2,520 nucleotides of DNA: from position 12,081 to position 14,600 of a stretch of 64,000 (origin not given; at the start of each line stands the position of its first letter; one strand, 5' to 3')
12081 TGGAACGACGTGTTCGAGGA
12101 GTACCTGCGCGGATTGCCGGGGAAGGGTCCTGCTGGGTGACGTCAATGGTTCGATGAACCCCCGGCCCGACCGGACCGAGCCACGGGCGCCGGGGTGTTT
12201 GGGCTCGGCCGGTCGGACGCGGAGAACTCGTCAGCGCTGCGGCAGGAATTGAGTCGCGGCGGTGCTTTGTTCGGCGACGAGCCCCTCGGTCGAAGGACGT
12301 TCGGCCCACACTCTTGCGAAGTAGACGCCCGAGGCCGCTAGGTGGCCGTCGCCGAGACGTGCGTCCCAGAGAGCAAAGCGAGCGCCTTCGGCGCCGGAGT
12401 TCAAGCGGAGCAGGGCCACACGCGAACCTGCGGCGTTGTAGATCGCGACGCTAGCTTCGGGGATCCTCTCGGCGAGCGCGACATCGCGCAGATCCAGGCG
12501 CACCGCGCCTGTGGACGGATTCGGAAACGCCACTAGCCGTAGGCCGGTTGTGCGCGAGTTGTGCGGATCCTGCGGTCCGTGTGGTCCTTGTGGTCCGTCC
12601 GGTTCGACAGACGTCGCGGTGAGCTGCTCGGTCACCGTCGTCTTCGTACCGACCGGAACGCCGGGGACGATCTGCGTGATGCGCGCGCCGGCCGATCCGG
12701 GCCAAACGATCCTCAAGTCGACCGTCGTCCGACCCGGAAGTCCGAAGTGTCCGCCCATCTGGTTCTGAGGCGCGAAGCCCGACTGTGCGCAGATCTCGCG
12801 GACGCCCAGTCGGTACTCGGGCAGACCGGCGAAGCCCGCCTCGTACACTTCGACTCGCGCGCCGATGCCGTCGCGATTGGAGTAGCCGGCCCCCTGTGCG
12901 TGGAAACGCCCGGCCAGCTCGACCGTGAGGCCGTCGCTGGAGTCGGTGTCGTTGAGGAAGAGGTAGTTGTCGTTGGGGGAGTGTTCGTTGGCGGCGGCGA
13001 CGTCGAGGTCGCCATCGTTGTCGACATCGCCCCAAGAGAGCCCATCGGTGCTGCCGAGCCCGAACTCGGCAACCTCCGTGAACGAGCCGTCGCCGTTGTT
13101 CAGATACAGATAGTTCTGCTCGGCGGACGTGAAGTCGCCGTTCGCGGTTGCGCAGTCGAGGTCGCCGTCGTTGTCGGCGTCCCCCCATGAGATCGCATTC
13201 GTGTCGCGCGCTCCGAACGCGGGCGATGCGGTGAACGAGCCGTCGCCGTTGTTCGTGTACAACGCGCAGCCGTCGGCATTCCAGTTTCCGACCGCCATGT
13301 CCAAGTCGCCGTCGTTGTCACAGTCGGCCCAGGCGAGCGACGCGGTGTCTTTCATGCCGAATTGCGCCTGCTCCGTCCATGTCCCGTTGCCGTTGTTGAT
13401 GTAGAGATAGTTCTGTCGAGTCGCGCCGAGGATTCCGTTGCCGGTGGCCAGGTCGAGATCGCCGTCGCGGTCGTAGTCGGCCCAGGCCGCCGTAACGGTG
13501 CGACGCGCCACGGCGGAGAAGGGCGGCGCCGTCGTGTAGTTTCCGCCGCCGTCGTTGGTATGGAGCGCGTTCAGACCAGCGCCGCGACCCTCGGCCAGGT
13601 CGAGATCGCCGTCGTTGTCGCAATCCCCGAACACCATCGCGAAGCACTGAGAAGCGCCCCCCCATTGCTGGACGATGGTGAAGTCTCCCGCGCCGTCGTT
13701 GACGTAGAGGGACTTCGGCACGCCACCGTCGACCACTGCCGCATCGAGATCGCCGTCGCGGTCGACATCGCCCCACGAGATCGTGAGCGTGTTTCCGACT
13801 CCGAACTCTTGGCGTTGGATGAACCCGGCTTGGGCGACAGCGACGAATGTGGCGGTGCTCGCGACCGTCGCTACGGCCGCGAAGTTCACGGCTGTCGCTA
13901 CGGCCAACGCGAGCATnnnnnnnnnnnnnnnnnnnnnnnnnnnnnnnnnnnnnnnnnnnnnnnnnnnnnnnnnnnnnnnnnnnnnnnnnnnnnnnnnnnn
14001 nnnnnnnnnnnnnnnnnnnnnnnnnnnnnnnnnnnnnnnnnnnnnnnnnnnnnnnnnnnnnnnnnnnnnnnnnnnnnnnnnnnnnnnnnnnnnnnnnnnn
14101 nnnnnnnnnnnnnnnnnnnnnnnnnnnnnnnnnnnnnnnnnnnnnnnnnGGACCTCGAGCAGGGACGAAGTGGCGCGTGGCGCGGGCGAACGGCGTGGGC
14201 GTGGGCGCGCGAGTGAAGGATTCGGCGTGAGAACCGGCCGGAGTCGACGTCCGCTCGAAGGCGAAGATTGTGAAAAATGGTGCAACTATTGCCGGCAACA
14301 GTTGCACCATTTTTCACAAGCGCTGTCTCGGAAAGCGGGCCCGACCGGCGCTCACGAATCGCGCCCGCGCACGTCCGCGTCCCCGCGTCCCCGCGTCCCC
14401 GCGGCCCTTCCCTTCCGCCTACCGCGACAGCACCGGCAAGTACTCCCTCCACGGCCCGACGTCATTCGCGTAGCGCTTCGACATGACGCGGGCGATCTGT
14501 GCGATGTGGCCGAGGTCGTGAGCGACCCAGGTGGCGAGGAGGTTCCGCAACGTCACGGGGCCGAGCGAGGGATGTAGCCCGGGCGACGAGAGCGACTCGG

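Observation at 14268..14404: Identical 53-bp AT-rich palindrome present twice, each preceded by gcgtcc-type tandem repeats in a gene's 3' region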

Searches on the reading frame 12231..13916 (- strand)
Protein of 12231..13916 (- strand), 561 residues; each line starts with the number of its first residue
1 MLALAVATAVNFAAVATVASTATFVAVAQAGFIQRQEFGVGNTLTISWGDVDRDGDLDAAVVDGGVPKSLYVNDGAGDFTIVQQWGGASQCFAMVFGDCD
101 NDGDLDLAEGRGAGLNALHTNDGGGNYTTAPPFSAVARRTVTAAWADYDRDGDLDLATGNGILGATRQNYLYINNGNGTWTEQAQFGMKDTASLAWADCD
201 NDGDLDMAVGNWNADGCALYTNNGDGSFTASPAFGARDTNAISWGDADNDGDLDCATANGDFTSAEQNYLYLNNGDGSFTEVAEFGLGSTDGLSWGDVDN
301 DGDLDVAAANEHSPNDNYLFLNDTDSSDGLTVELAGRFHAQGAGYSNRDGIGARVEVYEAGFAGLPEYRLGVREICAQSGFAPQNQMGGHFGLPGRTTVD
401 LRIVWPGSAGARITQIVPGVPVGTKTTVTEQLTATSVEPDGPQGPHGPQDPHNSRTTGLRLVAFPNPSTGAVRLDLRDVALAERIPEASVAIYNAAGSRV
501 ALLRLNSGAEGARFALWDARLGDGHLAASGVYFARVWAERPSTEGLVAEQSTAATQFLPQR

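Call 34: find_encoding_contigs(protein=window:12231-13916:-, flank=10000, max_places=10)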
Protein window:12231-13916:- (561 aa): no gene with exactly this product is on record in the collection.

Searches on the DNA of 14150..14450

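Call 66: search_rna_families(source=window, start=14150, end=14450, threshold=evalue, max_evalue=1)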
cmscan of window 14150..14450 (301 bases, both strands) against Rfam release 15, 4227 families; matches with E-value up to 1: 12.
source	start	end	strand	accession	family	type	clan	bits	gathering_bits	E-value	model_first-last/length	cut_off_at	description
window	14266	14321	-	RF04159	MIR1437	Gene; miRNA;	-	31.1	168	0.0012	1-192/192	no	MIR1437 microRNA precursor family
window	14197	14379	+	RF04119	MIR1858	Gene; miRNA;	-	30.6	137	0.0016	1-197/197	no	MIR1858 microRNA precursor family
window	14266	14321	+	RF04159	MIR1437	Gene; miRNA;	-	28.5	168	0.0043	1-192/192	no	MIR1437 microRNA precursor family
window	14269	14318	-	RF00717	mir-315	Gene; miRNA;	-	28.3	63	0.0037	1-83/83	no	mir-315 microRNA precursor family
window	14265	14322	-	RF03765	mir-2059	Gene; miRNA;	-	25.4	90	0.0056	1-68/68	no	mir-2059 microRNA precursor family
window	14259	14328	-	RF03600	MIR3627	Gene; miRNA;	-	24.9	64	0.002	1-89/89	no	MIR3627 microRNA precursor family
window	14267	14320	-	RF03512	mir-3479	Gene; miRNA;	-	24.9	79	0.0059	1-74/74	no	mir-3479 microRNA precursor family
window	14267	14321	+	RF04198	MIR8670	Gene; miRNA;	-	22.8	150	0.034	1-142/142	no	MIR8670 microRNA precursor family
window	14250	14339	-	RF03942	mir-5727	Gene; miRNA;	-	22.3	100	0.053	1-92/92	no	mir-5727 microRNA precursor family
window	14264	14324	+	RF03942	mir-5727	Gene; miRNA;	-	20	100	0.23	1-92/92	no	mir-5727 microRNA precursor family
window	14268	14319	+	RF03765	mir-2059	Gene; miRNA;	-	18.8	90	0.32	7-62/68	no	mir-2059 microRNA precursor family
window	14265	14324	-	RF03290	mir-9428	Gene; miRNA;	-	17.3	81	0.47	1-68/68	no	mir-9428 microRNA precursor family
